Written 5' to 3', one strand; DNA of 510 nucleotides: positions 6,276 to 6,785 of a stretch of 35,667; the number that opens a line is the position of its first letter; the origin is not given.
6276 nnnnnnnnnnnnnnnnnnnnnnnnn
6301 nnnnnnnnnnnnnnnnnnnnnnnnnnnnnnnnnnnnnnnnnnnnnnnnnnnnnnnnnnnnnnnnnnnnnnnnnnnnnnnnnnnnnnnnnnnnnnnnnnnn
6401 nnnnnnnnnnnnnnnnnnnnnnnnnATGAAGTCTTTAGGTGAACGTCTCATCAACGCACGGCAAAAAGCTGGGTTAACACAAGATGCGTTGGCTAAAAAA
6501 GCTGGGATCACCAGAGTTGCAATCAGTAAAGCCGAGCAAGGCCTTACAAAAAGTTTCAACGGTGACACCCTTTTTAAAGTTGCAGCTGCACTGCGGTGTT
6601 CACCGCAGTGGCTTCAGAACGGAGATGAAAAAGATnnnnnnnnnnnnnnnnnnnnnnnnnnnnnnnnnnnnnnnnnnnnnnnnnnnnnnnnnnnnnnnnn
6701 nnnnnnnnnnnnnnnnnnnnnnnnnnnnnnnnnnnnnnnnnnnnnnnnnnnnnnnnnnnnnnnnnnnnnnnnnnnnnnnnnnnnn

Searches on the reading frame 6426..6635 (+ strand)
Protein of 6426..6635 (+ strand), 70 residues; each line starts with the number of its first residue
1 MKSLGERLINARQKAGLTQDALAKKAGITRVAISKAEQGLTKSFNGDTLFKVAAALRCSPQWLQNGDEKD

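Call 67: search_dna_similar(query=window:6426-6635:+, collection=phages, mode=protein, max_rows=40, rows=spread, max_evalue=1e-8)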
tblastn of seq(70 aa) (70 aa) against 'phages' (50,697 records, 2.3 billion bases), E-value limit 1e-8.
Records with a match: 15; places in all: 15; records where one place covers at least 80% of the query: 15.
Best place of each record, by identity: 95-99% 2; 90-95% 9; <60% 4.
By first word of the organism name: Stx1a-converting 7; Enterobacteria 2; Stx2a-converting 2; Cronobacter 2; Escherichia 1; Hafnia 1.
By host as written in the record: - 9; UV-induced Cronobacter sakazakii ES15 2; E. coli ONT:H- strain 2771/97 1; Escherichia coli 1; Escherichia coli 442/2 1; Hafnia paralvei 1.
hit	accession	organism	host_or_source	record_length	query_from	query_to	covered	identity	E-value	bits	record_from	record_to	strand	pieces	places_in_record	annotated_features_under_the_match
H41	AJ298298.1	Enterobacteria phage phiP27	E. coli ONT:H- strain 2771/97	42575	1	70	100%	95.7%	3e-38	138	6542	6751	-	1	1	putative lambda repressor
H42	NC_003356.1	Enterobacteria phage phiP27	Escherichia coli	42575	1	70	100%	95.7%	3e-38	138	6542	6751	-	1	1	helix-turn-helix domain-containing protein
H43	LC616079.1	Stx2a-converting phage Stx2_KH16-043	-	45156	1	70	100%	94.3%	3e-37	135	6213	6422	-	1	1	none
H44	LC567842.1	Stx2a-converting phage Stx2_12E129_yecE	-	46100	1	70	100%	94.3%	3e-37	135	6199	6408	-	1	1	phage repressor protein CI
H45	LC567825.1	Stx1a-converting phage Stx1_499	-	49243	1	70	100%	94.3%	6e-37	135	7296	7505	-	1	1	phage repressor protein CI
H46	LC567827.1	Stx1a-converting phage Stx1_699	-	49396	1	70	100%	94.3%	6e-37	135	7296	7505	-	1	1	phage repressor protein CI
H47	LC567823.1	Stx1a-converting phage Stx1_132418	-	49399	1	70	100%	94.3%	6e-37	135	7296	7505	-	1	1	phage repressor protein CI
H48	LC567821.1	Stx1a-converting phage Stx1_14744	-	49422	1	70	100%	94.3%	6e-37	135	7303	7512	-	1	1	phage repressor protein CI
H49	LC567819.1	Stx1a-converting phage Stx1_14040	-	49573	1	70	100%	94.3%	6e-37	135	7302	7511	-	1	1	phage repressor protein CI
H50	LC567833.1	Stx1a-converting phage Stx1_EH1992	-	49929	1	70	100%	94.3%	6e-37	135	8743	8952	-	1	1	phage repressor protein CI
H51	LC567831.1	Stx1a-converting phage Stx1_EH1995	-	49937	1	70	100%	94.3%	6e-37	135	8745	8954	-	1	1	phage repressor protein CI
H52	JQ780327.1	Cronobacter phage phiES15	UV-induced Cronobacter sakazakii ES15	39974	4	68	93%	46.2%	3e-9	56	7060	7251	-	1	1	putative transcriptional repressor DicA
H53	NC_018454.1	Cronobacter phage phiES15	UV-induced Cronobacter sakazakii ES15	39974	4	68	93%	46.2%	3e-9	56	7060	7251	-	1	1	transcriptional regulator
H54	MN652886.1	Escherichia phage Rac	Escherichia coli 442/2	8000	2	68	96%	44.8%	2e-9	56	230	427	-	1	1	dicA: prophage repressor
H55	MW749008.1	Hafnia phage vB_HpaM_Meifeng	Hafnia paralvei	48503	3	69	96%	43.3%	8e-9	55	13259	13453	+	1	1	putative helix-turn-helix transcriptional regulator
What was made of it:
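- On 434/P22-class HTH_3 repressor-operator pairs: No 434 or P22 record is among the phage records holding this N-terminal domain (call 67).
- Closest known: Operator regions of Stx phages 933W and H-19B. Different: Their repressors are different alleles: no 933W or H-19B record appears among the phage records holding this N-terminal domain (call 67).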
